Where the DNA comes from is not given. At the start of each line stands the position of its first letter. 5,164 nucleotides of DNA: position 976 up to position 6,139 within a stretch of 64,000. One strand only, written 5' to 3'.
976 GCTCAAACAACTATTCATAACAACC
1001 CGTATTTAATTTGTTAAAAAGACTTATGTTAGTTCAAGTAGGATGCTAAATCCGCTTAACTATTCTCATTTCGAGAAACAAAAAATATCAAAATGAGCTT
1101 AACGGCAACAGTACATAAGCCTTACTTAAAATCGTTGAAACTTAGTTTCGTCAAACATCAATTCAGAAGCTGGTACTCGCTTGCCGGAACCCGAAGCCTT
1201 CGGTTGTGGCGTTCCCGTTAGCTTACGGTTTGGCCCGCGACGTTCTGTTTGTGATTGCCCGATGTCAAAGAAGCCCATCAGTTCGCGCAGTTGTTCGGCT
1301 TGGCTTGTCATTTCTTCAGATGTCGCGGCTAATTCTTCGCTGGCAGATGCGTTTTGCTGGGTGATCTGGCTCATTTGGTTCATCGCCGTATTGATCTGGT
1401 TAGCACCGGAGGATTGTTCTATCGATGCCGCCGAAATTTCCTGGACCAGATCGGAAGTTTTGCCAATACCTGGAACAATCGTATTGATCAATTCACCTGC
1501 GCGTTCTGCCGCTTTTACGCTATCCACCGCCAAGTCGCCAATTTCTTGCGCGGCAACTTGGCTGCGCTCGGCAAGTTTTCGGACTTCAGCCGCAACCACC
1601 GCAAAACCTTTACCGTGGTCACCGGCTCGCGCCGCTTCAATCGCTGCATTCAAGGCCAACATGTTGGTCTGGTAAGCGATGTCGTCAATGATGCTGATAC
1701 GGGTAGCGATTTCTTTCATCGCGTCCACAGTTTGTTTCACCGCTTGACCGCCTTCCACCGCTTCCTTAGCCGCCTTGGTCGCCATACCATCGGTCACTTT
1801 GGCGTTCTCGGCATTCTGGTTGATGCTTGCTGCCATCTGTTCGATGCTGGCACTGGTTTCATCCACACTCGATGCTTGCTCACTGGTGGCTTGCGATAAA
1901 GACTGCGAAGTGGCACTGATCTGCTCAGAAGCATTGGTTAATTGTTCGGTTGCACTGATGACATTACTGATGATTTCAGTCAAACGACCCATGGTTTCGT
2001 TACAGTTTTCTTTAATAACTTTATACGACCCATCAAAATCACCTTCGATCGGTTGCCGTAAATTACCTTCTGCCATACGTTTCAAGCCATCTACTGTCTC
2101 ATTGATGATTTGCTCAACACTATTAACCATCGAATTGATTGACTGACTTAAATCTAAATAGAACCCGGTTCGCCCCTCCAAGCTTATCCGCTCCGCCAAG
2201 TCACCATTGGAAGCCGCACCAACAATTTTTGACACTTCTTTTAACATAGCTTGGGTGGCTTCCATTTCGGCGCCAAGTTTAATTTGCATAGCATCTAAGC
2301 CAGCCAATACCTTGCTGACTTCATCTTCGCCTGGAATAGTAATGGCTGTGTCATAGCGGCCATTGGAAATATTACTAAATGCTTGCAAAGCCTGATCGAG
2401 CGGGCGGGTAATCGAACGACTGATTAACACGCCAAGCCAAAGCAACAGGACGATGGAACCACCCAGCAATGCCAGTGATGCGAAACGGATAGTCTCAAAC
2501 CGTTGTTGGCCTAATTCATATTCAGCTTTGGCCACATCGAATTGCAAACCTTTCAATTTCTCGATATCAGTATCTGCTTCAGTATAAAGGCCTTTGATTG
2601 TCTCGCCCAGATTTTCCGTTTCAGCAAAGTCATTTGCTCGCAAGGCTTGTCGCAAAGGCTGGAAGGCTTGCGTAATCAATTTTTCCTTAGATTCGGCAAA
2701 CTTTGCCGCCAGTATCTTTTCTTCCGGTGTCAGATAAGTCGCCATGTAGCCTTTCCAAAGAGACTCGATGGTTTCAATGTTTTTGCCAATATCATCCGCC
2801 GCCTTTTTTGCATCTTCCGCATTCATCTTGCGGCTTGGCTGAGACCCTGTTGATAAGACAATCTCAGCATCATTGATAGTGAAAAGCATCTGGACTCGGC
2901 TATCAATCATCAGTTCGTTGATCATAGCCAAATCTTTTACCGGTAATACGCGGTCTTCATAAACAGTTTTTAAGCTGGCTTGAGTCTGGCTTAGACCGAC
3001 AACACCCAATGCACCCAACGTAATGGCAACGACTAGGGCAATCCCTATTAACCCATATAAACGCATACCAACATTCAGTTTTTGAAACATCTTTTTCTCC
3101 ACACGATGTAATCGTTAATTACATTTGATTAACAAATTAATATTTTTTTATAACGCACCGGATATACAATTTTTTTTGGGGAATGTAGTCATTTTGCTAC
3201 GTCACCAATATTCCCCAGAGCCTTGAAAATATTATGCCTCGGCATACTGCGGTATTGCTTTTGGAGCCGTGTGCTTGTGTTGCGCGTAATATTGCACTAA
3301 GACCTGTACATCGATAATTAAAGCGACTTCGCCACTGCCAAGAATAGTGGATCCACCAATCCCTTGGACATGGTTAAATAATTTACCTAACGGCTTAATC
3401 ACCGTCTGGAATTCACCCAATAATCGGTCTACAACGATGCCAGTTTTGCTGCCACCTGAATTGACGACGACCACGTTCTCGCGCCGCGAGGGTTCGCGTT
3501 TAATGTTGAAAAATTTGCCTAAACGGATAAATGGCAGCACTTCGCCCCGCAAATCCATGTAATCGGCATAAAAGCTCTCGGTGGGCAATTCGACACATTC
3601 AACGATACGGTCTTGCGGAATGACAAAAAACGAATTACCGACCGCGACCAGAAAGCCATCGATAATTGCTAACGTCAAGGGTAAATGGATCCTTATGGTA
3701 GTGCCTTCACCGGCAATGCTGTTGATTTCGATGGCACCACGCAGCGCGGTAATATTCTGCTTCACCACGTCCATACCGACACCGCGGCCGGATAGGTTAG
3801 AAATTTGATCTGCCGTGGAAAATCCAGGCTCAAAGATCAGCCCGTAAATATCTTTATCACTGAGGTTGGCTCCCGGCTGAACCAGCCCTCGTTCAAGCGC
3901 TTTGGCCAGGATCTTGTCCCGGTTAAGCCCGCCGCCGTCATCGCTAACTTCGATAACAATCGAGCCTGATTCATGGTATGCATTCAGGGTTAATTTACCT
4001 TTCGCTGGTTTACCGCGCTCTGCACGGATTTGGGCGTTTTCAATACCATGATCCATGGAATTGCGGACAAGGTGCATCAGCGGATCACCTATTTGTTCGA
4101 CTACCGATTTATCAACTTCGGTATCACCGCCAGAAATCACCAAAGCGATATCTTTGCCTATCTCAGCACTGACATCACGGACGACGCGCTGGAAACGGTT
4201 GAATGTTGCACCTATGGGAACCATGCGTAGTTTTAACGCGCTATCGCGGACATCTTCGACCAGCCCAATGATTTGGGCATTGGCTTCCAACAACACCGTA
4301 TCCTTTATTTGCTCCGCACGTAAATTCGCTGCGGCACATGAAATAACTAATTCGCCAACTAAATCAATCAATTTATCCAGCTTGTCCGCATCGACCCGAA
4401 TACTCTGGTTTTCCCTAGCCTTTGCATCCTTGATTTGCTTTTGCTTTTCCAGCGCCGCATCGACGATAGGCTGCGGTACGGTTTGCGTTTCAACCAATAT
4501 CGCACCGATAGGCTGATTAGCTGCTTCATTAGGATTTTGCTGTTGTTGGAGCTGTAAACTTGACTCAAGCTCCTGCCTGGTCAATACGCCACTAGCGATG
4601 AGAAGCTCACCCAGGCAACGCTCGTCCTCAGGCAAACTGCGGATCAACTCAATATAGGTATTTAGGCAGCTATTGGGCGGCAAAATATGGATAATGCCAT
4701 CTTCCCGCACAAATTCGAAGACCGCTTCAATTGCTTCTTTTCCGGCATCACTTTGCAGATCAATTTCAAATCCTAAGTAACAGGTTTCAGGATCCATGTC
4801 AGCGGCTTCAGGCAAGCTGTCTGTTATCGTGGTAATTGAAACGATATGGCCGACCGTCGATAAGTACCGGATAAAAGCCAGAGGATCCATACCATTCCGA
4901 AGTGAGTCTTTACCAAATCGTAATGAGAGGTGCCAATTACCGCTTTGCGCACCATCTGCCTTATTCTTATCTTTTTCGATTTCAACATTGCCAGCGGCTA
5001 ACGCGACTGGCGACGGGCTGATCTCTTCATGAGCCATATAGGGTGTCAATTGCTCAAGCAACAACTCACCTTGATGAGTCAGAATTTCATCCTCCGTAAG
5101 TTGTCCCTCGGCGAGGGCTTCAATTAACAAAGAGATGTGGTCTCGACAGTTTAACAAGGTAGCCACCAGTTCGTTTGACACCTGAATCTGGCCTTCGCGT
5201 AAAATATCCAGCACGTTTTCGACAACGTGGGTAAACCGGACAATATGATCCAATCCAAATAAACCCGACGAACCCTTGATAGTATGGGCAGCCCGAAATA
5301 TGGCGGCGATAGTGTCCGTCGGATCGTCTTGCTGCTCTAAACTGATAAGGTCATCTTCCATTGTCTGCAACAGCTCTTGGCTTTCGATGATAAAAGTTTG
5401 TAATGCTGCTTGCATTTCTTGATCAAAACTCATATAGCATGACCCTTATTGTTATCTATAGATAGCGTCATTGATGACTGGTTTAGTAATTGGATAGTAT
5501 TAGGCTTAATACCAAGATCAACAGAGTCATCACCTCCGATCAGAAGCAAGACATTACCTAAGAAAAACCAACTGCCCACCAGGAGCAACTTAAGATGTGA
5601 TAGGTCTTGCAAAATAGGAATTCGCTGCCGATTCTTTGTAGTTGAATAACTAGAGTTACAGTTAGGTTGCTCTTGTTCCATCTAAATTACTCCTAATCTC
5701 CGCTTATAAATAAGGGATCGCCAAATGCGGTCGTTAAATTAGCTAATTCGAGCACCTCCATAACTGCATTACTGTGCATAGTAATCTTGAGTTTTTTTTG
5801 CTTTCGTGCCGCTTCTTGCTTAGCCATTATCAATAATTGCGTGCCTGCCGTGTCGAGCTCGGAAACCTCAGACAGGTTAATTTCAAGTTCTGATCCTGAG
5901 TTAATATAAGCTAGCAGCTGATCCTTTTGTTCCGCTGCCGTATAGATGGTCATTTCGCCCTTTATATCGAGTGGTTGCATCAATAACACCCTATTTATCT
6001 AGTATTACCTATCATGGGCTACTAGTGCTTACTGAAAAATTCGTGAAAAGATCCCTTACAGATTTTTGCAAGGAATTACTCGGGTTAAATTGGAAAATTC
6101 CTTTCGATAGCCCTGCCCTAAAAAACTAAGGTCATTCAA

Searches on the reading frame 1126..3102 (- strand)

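Call 15: search_protein_families(library=pfam, proteins=[window:1126-3102:-], max_evalue=0.00001)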
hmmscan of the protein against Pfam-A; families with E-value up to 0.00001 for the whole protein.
window:1126-3102:- (658 aa): 5 families
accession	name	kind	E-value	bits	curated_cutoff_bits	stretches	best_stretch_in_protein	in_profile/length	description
PF00015.26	MCPsignal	-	6.4e-37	127.5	34.6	1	440-581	3-172/172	Methyl-accepting chemotaxis protein (MCP) signalling domain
PF02203.21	TarH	-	2.7e-25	89.7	25.2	1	5-191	1-177/177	Tar ligand binding domain homologue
PF12729.13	4HB_MCP_1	-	6.4e-20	71.9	27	1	8-200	1-179/181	Four helix bundle sensory module for signal transduction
PF18947.5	HAMP_2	-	8.9e-12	45.2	24.3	1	313-370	4-61/67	HAMP domain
PF00672.30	HAMP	-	5.9e-10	39.8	25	1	226-276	1-51/53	HAMP domain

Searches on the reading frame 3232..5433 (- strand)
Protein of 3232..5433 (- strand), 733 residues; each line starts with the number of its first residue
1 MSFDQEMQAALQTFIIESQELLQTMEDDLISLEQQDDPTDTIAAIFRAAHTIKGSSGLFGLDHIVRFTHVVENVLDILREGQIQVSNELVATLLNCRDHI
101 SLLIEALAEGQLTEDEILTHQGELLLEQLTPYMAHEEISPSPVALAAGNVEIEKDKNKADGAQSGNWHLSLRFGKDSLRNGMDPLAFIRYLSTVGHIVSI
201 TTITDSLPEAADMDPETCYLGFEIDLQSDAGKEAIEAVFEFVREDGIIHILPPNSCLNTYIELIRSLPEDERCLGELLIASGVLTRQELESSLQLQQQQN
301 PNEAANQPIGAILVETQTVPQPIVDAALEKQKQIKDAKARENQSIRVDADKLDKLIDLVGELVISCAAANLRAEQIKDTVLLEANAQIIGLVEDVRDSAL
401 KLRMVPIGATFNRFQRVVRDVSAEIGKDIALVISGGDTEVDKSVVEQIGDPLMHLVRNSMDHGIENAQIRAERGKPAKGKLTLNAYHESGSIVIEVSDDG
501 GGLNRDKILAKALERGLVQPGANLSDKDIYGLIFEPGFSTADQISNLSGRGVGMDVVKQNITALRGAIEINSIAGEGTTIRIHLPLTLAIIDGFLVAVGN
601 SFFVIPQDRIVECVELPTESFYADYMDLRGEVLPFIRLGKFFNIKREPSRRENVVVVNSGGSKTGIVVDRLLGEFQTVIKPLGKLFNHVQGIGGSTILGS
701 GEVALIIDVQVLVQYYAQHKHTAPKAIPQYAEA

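Call 15: search_protein_families(library=pfam, proteins=[window:3232-5433:-], max_evalue=0.00001)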
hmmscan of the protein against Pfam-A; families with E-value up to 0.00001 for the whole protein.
window:3232-5433:- (733 aa): 4 families
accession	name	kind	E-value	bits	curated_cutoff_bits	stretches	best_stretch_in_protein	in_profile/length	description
PF01584.24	CheW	-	1.1e-24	87.1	23.5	1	593-714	2-135/138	CheW-like domain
PF01627.28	Hpt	-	5.3e-18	65.5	24.6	1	11-107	3-81/84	Hpt domain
PF02518.31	HATPase_c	-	2.8e-16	60.4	26.4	1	450-587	4-110/111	Histidine kinase-, DNA gyrase B-, and HSP90-like ATPase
PF02895.20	H-kinase_dim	-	9.2e-10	39.3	23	1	342-401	1-67/68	Signal transducing histidine kinase, homodimeric domain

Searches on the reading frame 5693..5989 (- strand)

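Call 36: search_protein_families(library=pfam, proteins=[window:5693-5989:-], max_evalue=0.001)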
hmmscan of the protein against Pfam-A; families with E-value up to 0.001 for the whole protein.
window:5693-5989:- (98 aa): 2 families
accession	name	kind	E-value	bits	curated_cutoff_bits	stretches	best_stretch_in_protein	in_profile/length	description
PF13466.11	STAS_2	-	3.4e-15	56.4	29.2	1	7-85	1-79/80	STAS domain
PF01740.26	STAS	-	2.6e-09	37.2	22.6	1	7-89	13-97/106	STAS domain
